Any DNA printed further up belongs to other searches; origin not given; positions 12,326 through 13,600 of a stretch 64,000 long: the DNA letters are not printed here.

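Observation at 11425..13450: DegT aminotransferase + rSAM-SPASM/twitch pair (occurs twice): a BtrS/BtrN-like oxidise-then-transaminate logic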

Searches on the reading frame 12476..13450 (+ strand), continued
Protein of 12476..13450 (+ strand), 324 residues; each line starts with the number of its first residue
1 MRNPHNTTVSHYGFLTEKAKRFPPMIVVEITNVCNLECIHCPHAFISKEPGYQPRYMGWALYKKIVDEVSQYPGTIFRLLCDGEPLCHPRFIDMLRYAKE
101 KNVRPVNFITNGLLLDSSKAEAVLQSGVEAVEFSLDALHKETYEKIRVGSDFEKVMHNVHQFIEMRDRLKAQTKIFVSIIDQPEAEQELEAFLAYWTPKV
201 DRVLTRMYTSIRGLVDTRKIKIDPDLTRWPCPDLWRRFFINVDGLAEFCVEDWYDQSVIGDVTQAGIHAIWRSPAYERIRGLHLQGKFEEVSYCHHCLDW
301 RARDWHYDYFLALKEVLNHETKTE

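Call 26: search_solved_structures(query=A1, max_evalue=0.1, show_alignments=2)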
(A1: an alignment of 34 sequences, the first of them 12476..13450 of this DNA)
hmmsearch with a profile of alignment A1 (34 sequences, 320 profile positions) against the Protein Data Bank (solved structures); distinct sequences matched with E-value up to 0.1: 31.
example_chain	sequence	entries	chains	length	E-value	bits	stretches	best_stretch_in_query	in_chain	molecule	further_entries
4m7s_A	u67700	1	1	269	4.9e-17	65.1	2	227-309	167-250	BtrN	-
4m7t_A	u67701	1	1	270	6.8e-17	64.7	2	227-308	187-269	BtrN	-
2fb2_A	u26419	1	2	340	1.2e-10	44.2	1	25-196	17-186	Molybdenum cofactor biosynthesis protein A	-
7tol_A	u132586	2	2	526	1.6e-10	43.7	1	23-201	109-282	glycerol dibiphytanyl glycerol tetraether - macrocyclic archaeol synthase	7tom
1tv7_A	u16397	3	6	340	1.6e-10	43.7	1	26-196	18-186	Molybdenum cofactor biosynthesis protein A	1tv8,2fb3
5wgg_A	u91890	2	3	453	1.4e-08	37.3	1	15-168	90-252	Radical SAM domain protein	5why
6efn_A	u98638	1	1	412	7.2e-08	35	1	19-163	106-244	Sporulation killing factor maturation protein SkfB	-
8hzv_A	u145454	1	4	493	1.5e-07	34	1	16-187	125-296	Radical S-Adenosyl-L-methionine Enzyme DesII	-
8hzy_A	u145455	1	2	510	1.6e-07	33.9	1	16-187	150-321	DesII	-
4k37_A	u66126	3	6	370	2.4e-06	30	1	30-195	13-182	Anaerobic sulfatase-maturating enzyme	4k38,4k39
4k36_A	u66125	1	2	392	2.6e-06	29.9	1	30-195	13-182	Anaerobic sulfatase-maturating enzyme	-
7n7i_A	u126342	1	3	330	2.7e-06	29.8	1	18-148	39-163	Viperin-like enzyme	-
6b4c_A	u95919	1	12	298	3.4e-06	29.5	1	19-148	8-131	Viperin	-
9dgw_A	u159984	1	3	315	3.7e-06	29.4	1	19-148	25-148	Radical SAM core domain-containing protein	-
9dfw_A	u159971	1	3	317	3.9e-06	29.3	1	19-148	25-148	Radical SAM core domain-containing protein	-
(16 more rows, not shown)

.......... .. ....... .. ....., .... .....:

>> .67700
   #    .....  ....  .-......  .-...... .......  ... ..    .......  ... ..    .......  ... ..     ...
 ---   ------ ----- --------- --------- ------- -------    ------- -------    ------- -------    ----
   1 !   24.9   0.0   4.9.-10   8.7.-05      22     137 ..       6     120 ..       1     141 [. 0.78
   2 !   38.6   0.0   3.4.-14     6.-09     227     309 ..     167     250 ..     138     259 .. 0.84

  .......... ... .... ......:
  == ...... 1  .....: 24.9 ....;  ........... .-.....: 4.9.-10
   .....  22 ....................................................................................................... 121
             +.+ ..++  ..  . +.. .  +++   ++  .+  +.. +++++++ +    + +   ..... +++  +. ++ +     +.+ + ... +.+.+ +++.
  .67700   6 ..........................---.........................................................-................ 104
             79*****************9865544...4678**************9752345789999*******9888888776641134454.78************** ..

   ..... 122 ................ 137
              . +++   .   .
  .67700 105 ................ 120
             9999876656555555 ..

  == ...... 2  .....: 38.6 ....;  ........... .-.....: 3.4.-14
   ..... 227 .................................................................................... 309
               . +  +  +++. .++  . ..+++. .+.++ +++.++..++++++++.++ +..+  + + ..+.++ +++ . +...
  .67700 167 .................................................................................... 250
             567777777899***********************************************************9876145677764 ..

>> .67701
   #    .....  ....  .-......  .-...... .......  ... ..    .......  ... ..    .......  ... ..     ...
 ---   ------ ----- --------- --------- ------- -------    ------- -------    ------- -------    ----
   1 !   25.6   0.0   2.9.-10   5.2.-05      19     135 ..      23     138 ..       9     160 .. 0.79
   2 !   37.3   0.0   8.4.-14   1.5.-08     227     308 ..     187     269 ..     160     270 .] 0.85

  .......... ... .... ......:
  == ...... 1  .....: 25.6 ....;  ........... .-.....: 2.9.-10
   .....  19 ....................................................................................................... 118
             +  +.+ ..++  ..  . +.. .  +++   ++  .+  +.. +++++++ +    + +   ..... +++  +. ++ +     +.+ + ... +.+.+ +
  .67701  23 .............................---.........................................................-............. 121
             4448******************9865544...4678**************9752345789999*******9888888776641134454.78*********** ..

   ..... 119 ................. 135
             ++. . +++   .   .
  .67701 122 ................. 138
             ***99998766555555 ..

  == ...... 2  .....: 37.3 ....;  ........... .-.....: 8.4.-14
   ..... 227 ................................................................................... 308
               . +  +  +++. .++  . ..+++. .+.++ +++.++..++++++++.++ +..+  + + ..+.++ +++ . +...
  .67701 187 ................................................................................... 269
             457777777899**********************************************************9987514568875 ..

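Call 32: predict_structure(alignment_id=A1)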
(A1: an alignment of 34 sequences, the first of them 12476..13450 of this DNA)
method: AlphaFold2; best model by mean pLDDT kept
length: 324 residues; sequences in the alignment: 34
mean_pLDDT: 91.7   pTM: 0.90
mean pLDDT of the five models: 91.7, 91.2, 90.9, 90.4, 89.2
residues with pLDDT >= 90: 264; 70-90: 40; 50-70: 6; < 50: 14
segments of 3 or more residues with pLDDT < 50: 1-9, 320-324
pLDDT, mean of each block of 10 residues (from residue 1): 39 90 97 94 93 96 99 96 90 99 97 98 98 98 97 99 98 97 96 98 93 89 84 94 96 94 99 98 96 90 74 82 32
secondary structure, 60 per line:
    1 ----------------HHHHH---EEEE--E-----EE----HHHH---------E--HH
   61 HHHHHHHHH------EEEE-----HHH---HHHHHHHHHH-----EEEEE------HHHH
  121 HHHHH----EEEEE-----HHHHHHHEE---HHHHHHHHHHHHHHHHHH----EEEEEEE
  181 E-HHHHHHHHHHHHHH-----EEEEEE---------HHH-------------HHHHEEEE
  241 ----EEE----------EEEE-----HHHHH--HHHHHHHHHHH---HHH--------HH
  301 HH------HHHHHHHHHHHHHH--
elements in order: H17-21 E25-28 H43-46 H59-69 E76-79 H91-100 E106-110 H117-125 E130-134 H140-146 H152-169 E174-181 H183-196 E202-207 H233-236 E237-240 E245-247 E258-261 H267-271 H274-284 H299-302 H309-322

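Call 37: fold_search(model_id=the predicted structure, library=pdb)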
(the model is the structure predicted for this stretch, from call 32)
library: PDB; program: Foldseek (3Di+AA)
matches with E <= 10: 1856; with E <= 0.001: 129
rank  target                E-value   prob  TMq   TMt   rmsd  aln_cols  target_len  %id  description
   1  5v1t_A                3.9e-13  1.00  0.65  0.49   4.2       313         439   15  Crystal structure of Streptococcus suis SuiB bound to precursor peptide SuiA (released 2017-08-30)
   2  5v1s_A                8.4e-13  1.00  0.66  0.51   3.7       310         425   15  Crystal structure of Streptococcus suis SuiB bound to S-adenosylmethionine (released 2017-08-30)
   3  4m7t                  1.6e-12  1.00  0.58  0.75   5.5       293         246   17  Crystal structure of BtrN in complex with AdoMet and 2-DOIA (released 2013-10-02)
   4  5v1q_A                1.7e-12  1.00  0.66  0.51   3.4       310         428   15  Crystal structure of Streptococcus suis SuiB (released 2017-08-30)
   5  8hzv_A                3.7e-12  1.00  0.59  0.42   7.5       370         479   17  The crystal structure of a Radical SAM Enzyme DesII (released 2024-07-10)
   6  5v1q_B                4.2e-12  1.00  0.63  0.47   6.8       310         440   15  Crystal structure of Streptococcus suis SuiB (released 2017-08-30)
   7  8hzv_C                4.5e-12  1.00  0.59  0.42   8.0       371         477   17  The crystal structure of a Radical SAM Enzyme DesII (released 2024-07-10)
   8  8hzv_B                5.0e-12  1.00  0.59  0.42   9.0       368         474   17  The crystal structure of a Radical SAM Enzyme DesII (released 2024-07-10)
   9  4k36_A                8.6e-12  1.00  0.59  0.51  10.2       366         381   15  His6 tagged anSMEcpe with bound AdoMet (released 2013-05-08)
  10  5v1s_B                1.7e-11  1.00  0.62  0.47   6.7       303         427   15  Crystal structure of Streptococcus suis SuiB bound to S-adenosylmethionine (released 2017-08-30)
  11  8hzy_A                1.8e-11  1.00  0.62  0.45   7.4       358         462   15  The crystal structure of a Radical SAM Enzyme DesII (released 2024-07-10)
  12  8hzv_D                1.9e-11  1.00  0.63  0.45   9.1       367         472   16  The crystal structure of a Radical SAM Enzyme DesII (released 2024-07-10)
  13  7vob                  2.7e-11  1.00  0.62  0.61   6.9       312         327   16  The crystal structure of a Radical SAM Enzyme BlsE involved in the Biosynthesis of Blasticidin S (released 2022-05-04)
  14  4k37_A                4.1e-11  1.00  0.60  0.54  10.1       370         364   15  Native anSMEcpe with bound AdoMet (released 2013-05-08)
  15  8hzy_B                5.5e-11  1.00  0.62  0.46   7.5       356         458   17  The crystal structure of a Radical SAM Enzyme DesII (released 2024-07-10)
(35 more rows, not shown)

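Call 38: search_protein_families(library=pfam, proteins=[L069:4212-5321:+, L066:8944-9963:+, L040:8081-8917:+, L044:384-1412:+, L057:3629-5239:+, L066:5213-7849:+, L052:14941-15438:-, L057:10983-13403:+, L055:15083-17275:+, L025:8643-9977:-], max_evalue=0.0001)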
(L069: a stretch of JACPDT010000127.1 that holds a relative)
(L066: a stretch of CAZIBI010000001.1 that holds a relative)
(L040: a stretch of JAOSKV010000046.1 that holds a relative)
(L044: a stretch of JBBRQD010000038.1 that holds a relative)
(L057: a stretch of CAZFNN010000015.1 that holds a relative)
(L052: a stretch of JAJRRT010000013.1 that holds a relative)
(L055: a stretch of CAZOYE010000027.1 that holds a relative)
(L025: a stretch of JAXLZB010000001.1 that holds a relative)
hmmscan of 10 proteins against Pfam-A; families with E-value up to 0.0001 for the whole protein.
L069:4212-5321:+ (369 aa): 0 families

L066:8944-9963:+ (339 aa): 8 families
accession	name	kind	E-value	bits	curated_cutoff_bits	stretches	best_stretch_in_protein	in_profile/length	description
PF01370.27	Epimerase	-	2.1e-48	165.3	20.9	1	7-247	1-240/240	NAD dependent epimerase/dehydratase family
PF16363.11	GDP_Man_Dehyd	-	2.1e-45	156.1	27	1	8-308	1-329/332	GDP-mannose 4,6 dehydratase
PF01073.25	3Beta_HSD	-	1.6e-24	86.8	22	1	9-268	2-270/280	3-beta hydroxysteroid dehydrogenase/isomerase family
PF02719.21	Polysacc_synt_2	-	7.1e-15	55.4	20.2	1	7-125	1-128/293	Polysaccharide biosynthesis protein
PF04321.23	RmlD_sub_bind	-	5.4e-14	52.4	27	1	6-272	2-237/287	RmlD substrate binding domain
PF07993.18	NAD_binding_4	-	1.5e-12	47.6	20.1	1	9-199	1-226/258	Male sterility protein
PF13460.12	NAD_binding_10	-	3.3e-07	30.8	27.2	1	11-86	1-74/184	NAD(P)H-binding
PF05368.20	NmrA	-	6e-06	26.5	27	1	5-81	3-78/298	NmrA-like family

L040:8081-8917:+ (278 aa): 1 family
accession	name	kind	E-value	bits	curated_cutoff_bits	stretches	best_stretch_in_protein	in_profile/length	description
PF00535.33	Glycos_transf_2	-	6e-20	72.3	23.3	1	43-175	1-130/168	Glycosyl transferase family 2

L044:384-1412:+ (342 aa): 5 families
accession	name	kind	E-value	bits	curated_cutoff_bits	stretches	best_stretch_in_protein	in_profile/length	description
PF01408.29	GFO_IDH_MocA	-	1.1e-29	103.9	24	1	11-130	1-120/120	Oxidoreductase family, NAD-binding Rossmann fold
PF22725.1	GFO_IDH_MocA_C3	-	3.5e-12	46.8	27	1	138-247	1-123/124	GFO/IDH/MocA C-terminal domain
PF02894.22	GFO_IDH_MocA_C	-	6.6e-12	46.1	22.9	1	142-339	1-218/218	Oxidoreductase family, C-terminal alpha/beta domain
PF03807.23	F420_oxidored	-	2.4e-05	25.3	21.6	1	13-96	2-85/94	NADP oxidoreductase coenzyme F420-dependent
PF03447.22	NAD_binding_3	-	4.5e-05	24.6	24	1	19-124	3-111/116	Homoserine dehydrogenase, NAD binding domain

L057:3629-5239:+ (536 aa): 9 families
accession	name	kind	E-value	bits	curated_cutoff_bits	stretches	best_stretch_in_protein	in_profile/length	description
PF07719.23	TPR_2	-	5.7e-11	42.1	27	0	95-127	2-34/34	Tetratricopeptide repeat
PF13692.12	Glyco_trans_1_4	-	7.6e-11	42.9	27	1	358-468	2-113/142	Glycosyl transferases group 1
PF00534.26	Glycos_transf_1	-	2.5e-09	37.4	26.4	1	357-466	15-126/172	Glycosyl transferases group 1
PF14559.12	TPR_19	-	2e-08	34.9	25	1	70-126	1-57/68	Tetratricopeptide repeat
PF00515.34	TPR_1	-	2.1e-08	34.1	27.8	0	96-127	3-34/34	Tetratricopeptide repeat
PF13432.12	TPR_16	-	6.9e-08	33.2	32.7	1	30-92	1-63/65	Tetratricopeptide repeat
PF13428.12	TPR_14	-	1e-07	32.3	23.5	0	61-102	2-43/44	Tetratricopeptide repeat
PF13431.12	TPR_17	-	2.6e-05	24.6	24.4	0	83-114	2-33/34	Tetratricopeptide repeat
PF23914.1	TPR_CcmH_CycH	-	5.6e-05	23.5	42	0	37-127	61-154/158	Cytochrome c-type biogenesis protein H TPR domain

L066:5213-7849:+ (878 aa): 25 families
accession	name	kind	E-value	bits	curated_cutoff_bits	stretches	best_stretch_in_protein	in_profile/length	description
PF00515.34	TPR_1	-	2.1e-36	122.7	27.8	1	721-753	1-33/34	Tetratricopeptide repeat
PF07719.23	TPR_2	-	2.3e-36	121.3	27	1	721-753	1-33/34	Tetratricopeptide repeat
PF13181.12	TPR_8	-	1.3e-35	118.9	25.7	0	721-753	1-33/34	Tetratricopeptide repeat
PF14559.12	TPR_19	-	2.5e-35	121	25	3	801-863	3-65/68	Tetratricopeptide repeat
PF13428.12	TPR_14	-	1.3e-32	109.3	23.5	0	792-831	4-43/44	Tetratricopeptide repeat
PF13431.12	TPR_17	-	6.6e-32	107.5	24.4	0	677-708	3-34/34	Tetratricopeptide repeat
PF13432.12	TPR_16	-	2e-29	102.1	32.7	1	693-752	3-62/65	Tetratricopeptide repeat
PF00535.33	Glycos_transf_2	-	2.2e-25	90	23.3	1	227-326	1-108/168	Glycosyl transferase family 2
PF13424.12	TPR_12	-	6.3e-25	87.6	30.1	1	688-750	4-74/77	Tetratricopeptide repeat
PF13371.12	TPR_9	-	1.8e-22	79.6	35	3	798-862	4-68/73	Tetratricopeptide repeat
PF13414.12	TPR_11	-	1.7e-21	76.1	26.8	1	728-769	1-42/42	TPR repeat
PF12895.13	ANAPC3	-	6e-20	71.8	27.2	1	782-845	16-78/82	Anaphase-promoting complex, cyclosome, subunit 3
PF13174.12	TPR_6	-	2.3e-16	59.7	26.3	0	793-822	4-33/33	Tetratricopeptide repeat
PF25064.1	ARM_TT21_5th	-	2.3e-14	54.2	27.8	0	668-744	16-95/117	TT21 fifth ARM repeats domain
PF23914.1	TPR_CcmH_CycH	-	1.5e-12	48.1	42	0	663-720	97-154/158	Cytochrome c-type biogenesis protein H TPR domain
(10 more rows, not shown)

L052:14941-15438:- (165 aa): 2 families
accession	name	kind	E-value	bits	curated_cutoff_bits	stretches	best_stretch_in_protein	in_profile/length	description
PF00132.30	Hexapep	-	1.2e-16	60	27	2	53-85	4-36/36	Bacterial transferase hexapeptide (six repeats)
PF14602.12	Hexapep_2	-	1.6e-10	40.9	27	1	56-85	7-34/34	Hexapeptide repeat of succinyl-transferase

L057:10983-13403:+ (806 aa): 6 families
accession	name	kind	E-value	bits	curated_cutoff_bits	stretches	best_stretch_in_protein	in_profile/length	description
PF00535.33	Glycos_transf_2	-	7.1e-31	107.8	23.3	1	324-484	1-163/168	Glycosyl transferase family 2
PF13641.12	Glyco_tranf_2_3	-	3.4e-12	47.3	27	1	321-482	1-168/230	Glycosyltransferase like family 2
PF10111.15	Glyco_tranf_2_2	-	1.7e-06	28.2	27.3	1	326-428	3-108/276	Glycosyltransferase like family 2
PF00483.29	NTP_transferase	-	1.5e-05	25.1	21.2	1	326-431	24-129/245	Nucleotidyl transferase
PF12804.13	NTP_transf_3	-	3.5e-05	24.5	27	0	329-435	21-120/160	MobA-like NTP transferase domain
PF11316.14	Rhamno_transf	-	9e-05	22.5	23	0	339-433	47-142/235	Putative rhamnosyl transferase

L055:15083-17275:+ (730 aa): 2 families
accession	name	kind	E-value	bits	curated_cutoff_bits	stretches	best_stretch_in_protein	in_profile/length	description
PF00669.25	Flagellin_N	-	1.1e-35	123.2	26.6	1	5-143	1-138/139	Bacterial flagellin N-terminal helical region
PF00700.27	Flagellin_C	-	9.9e-21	74.3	23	1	645-729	3-86/86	Bacterial flagellin C-terminal helical region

L025:8643-9977:- (444 aa): 0 families

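Call 60: search_solved_structures(query=A4, max_evalue=1)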
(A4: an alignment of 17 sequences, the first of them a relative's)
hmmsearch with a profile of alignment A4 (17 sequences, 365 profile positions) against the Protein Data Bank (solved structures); distinct sequences matched with E-value up to 1: 18.
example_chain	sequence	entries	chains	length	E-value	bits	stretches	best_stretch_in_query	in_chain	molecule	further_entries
1xe4_A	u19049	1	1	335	4.9e-10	42.1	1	170-307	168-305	FemX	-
3gkr_A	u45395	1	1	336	2.2e-09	40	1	170-307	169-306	FemX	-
4ii9_A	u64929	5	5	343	2.3e-09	39.9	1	170-307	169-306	FemX | UDP-N-acetylmuramoylpentapeptide-lysine N(6)-alanyltransferase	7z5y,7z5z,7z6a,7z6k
1ne9_A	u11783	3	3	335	2.4e-09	39.9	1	170-307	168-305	FemX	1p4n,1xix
1xf8_A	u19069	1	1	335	3e-09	39.5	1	170-307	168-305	FemX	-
6snr_A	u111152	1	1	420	8.2e-06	28.2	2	134-239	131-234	Lipid II:glycine glycyltransferase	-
9wqw_A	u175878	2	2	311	0.00036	22.8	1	168-297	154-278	aminoacyl-tRNA-dependent peptide synthase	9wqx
9wqy_A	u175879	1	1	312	0.004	19.4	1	168-294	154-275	aminoacyl-tRNA-dependent peptide synthase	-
6p5h_A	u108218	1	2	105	0.017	17.3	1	98-149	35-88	MavC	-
6k3b_A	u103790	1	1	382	0.12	14.5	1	98-149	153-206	Lpg2147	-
6kg6_B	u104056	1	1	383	0.12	14.5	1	98-149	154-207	MavC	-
6kfp_A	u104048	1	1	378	0.12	14.5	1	98-149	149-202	MavC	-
7bxg_A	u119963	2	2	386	0.12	14.5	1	98-149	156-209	MavC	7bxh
6kl4_A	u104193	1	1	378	0.12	14.5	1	98-149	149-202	MavC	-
6p5b_A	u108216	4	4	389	0.12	14.5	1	98-149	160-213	MavC | LPG2147 (MavC)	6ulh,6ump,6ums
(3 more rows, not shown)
